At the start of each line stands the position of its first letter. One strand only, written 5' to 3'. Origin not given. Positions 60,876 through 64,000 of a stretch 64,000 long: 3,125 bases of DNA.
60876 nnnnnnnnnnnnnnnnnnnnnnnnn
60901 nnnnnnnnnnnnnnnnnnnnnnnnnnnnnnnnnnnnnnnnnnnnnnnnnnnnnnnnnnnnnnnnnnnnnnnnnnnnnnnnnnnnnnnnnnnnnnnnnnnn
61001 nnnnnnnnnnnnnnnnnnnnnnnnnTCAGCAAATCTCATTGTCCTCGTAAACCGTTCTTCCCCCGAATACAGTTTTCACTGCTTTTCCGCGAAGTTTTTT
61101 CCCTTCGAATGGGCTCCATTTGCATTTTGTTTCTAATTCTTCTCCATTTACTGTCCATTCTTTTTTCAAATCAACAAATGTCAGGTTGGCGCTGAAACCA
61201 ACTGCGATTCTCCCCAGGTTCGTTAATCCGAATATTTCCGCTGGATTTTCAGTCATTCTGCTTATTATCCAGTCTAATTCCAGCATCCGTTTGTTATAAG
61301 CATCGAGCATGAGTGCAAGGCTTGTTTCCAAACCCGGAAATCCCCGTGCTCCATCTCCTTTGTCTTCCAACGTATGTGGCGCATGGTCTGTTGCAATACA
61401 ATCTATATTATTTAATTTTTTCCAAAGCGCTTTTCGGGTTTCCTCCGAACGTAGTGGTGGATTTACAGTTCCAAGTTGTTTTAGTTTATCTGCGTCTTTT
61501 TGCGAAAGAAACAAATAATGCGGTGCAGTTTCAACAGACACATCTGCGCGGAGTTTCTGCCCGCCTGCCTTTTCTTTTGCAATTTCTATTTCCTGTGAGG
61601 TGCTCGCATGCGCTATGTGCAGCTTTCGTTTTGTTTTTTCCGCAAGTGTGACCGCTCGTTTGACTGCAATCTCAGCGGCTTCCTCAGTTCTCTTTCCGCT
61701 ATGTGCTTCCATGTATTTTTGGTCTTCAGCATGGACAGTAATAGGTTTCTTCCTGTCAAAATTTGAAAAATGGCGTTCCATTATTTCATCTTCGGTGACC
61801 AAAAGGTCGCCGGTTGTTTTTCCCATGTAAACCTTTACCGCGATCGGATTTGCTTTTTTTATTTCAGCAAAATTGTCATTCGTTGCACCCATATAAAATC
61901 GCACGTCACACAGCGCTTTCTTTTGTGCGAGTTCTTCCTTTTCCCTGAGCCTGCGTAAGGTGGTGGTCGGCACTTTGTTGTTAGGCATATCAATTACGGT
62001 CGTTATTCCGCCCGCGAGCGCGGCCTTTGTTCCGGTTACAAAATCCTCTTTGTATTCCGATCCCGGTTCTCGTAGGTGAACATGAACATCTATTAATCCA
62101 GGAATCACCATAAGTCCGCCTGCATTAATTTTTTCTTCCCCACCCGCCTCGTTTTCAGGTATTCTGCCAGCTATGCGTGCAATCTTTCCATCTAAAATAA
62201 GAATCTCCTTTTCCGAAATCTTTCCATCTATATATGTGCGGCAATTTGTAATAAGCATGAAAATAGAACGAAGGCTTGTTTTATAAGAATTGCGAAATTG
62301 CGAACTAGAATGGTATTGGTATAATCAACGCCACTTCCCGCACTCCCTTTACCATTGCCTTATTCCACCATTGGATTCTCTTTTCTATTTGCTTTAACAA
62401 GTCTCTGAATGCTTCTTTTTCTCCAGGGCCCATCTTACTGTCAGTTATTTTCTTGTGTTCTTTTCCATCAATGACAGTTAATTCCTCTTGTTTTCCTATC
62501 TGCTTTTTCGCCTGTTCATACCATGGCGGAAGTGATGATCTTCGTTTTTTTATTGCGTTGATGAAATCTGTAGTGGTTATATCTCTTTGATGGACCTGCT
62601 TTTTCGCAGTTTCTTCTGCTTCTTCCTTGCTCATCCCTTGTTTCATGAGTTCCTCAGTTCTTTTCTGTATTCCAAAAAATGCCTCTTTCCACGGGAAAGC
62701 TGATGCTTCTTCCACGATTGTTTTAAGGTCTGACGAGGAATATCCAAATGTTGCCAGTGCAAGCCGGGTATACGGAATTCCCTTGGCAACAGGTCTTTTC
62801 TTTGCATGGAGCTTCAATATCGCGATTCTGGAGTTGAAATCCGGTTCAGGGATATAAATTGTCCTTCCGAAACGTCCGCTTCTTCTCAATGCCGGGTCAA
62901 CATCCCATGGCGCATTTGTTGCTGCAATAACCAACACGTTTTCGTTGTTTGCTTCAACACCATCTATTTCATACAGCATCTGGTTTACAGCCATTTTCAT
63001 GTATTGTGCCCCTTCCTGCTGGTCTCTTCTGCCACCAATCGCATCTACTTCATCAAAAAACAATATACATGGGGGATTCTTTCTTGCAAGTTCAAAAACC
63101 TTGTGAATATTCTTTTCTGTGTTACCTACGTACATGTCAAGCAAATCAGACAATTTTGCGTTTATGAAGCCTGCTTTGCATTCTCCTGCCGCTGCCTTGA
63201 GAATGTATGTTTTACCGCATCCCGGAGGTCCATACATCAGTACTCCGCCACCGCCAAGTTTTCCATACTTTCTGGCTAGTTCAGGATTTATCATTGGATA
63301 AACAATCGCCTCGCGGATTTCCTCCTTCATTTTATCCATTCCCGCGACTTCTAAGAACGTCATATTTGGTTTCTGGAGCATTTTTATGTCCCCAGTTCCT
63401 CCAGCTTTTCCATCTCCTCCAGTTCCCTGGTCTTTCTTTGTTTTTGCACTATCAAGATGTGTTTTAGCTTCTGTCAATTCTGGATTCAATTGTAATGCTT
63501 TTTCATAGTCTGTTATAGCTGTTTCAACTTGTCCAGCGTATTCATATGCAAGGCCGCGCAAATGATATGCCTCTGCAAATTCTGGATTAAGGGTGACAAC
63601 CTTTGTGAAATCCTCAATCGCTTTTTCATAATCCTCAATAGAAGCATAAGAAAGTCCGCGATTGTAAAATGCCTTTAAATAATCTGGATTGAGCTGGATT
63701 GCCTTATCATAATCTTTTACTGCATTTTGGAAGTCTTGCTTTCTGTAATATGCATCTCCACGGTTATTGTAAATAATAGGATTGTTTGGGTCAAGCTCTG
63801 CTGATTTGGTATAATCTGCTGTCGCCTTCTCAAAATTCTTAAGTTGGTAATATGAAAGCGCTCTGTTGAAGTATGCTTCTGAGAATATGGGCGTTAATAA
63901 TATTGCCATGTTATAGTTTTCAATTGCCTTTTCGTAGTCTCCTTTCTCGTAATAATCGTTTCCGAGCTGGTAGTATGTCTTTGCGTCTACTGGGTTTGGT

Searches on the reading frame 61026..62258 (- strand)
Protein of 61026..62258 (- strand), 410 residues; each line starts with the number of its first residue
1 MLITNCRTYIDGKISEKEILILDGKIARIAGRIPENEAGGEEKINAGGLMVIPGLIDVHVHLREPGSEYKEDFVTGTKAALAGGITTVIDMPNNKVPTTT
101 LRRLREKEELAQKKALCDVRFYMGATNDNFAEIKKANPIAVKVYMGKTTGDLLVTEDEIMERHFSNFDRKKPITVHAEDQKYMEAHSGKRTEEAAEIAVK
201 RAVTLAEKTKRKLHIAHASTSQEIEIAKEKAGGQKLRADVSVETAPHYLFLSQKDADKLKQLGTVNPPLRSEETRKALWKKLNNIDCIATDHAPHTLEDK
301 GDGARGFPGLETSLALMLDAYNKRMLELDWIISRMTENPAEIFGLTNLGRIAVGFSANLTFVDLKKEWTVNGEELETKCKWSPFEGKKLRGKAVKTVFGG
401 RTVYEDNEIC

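Call 10: search_protein_families(library=pfam, proteins=[window:61026-62258:-], max_evalue=0.01)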
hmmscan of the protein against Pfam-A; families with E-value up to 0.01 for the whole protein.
window:61026-62258:- (410 aa): 2 families
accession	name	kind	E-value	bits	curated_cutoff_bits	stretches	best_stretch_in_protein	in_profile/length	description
PF01979.26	Amidohydro_1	-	8.3e-30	104.6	25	1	50-403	1-345/345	Amidohydrolase family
PF07969.17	Amidohydro_3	-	8.5e-13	49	29.7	2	44-88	3-47/472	Amidohydrolase family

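Call 56: find_encoding_contigs(protein=window:61026-62258:-, flank=10000, max_places=2)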
Protein window:61026-62258:- (410 aa): 8 contigs read that carry it; 2 places shown.
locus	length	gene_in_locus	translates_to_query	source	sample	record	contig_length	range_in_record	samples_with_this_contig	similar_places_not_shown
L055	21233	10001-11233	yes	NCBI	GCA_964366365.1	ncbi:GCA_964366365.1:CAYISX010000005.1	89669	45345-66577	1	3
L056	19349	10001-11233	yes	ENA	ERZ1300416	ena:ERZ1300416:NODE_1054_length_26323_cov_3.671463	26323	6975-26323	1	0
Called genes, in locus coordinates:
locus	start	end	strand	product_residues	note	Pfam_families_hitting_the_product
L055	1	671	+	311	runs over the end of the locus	PF00294:PfkB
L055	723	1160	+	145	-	-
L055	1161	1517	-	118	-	PF02675:AdoMet_dc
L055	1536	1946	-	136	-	-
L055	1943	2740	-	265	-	PF23023:Anti-Pycsar_Apyc1 (weak), PF13483:Lactamase_B_3 (weak), PF00753:Lactamase_B, PF12706:Lactamase_B_2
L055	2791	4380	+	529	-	-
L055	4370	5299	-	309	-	PF22082:TtuA_LIM_N (weak), PF01171:ATP_bind_3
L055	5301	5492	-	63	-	PF02597:ThiS, PF21965:SAMP2 (weak)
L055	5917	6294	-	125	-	-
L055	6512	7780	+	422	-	PF03952:Enolase_N, PF00113:Enolase_C, PF13378:MR_MLE_C, PF07476:MAAL_C (weak)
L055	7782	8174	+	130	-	-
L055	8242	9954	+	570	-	PF00515:TPR_1, PF13432:TPR_16, PF13414:TPR_11, PF00515:TPR_1, PF07719:TPR_2, PF13414:TPR_11, PF00515:TPR_1, PF07719:TPR_2, +26 more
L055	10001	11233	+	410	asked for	PF01979:Amidohydro_1, PF07969:Amidohydro_3 (faint), PF12890:DHOase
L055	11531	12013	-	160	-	-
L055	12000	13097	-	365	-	PF00571:CBS (weak)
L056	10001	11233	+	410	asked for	PF01979:Amidohydro_1, PF07969:Amidohydro_3 (faint), PF12890:DHOase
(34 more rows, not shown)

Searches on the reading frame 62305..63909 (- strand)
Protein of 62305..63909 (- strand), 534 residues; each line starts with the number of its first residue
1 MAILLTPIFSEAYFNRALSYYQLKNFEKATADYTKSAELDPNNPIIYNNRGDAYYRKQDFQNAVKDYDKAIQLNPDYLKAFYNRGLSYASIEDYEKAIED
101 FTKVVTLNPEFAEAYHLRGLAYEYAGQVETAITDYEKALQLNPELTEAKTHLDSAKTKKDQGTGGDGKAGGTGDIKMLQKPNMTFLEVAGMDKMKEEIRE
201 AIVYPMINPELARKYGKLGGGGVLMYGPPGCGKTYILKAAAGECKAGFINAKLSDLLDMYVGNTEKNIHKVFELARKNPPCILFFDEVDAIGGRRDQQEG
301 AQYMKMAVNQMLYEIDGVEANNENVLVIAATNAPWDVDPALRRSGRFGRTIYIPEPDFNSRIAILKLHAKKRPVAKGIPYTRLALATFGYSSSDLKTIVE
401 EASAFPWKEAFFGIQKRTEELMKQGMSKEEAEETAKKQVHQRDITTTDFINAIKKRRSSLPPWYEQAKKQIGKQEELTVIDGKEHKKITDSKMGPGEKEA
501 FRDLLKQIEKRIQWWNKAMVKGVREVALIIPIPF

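Call 10: search_protein_families(library=pfam, proteins=[window:62305-63909:-], max_evalue=0.01)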
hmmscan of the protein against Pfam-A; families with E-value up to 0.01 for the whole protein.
window:62305-63909:- (534 aa): 24 families
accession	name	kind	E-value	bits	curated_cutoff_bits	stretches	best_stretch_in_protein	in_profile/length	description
PF00004.35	AAA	-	9.7e-42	143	21.2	1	223-354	1-130/131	ATPase family associated with various cellular activities (AAA)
PF00515.34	TPR_1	-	2.5e-41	138.3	27.8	4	46-77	3-34/34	Tetratricopeptide repeat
PF07719.23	TPR_2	-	5.6e-36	120.1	27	4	46-77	3-34/34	Tetratricopeptide repeat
PF13414.12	TPR_11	-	5.9e-31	106.3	26.8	4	51-89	1-39/42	TPR repeat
PF13181.12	TPR_8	-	4.9e-30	101.5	25.7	4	46-77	3-34/34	Tetratricopeptide repeat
PF13432.12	TPR_16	-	1.1e-23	83.7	32.7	3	50-109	3-62/65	Tetratricopeptide repeat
PF13431.12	TPR_17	-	8.9e-21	72.8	24.4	3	33-63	2-32/34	Tetratricopeptide repeat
PF13371.12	TPR_9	-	4.8e-18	65.4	35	2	53-110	4-61/73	Tetratricopeptide repeat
PF13424.12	TPR_12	-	4.8e-14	52.7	30.1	2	46-107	5-74/77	Tetratricopeptide repeat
PF13174.12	TPR_6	-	1.4e-12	47.8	26.3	0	80-110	2-32/33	Tetratricopeptide repeat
PF13428.12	TPR_14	-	3.2e-12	46.3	23.5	1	113-149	2-38/44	Tetratricopeptide repeat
PF25575.1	TPR_BSK1_C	-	1.8e-08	34.7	42.2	1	48-118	46-117/118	Serine/threonine-protein kinase BSK1-like, TPR repeats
PF14559.12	TPR_19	-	5.5e-08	33.5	25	0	125-151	4-30/68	Tetratricopeptide repeat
PF23914.1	TPR_CcmH_CycH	-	4.1e-07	30.4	42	1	21-110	61-153/158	Cytochrome c-type biogenesis protein H TPR domain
PF24575.1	TPR_Slam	-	5e-05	24.1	35.2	0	11-78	16-81/104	Surface lipoprotein assembly modifier, N-terminal TPR repeats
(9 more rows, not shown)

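Call 55: find_encoding_contigs(protein=window:62305-63909:-, flank=10000, max_places=2)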
Protein window:62305-63909:- (534 aa): no gene with exactly this product is on record in the collection.
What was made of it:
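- Tried and rejected: One look-up failed because of a different start-codon call (call 55).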
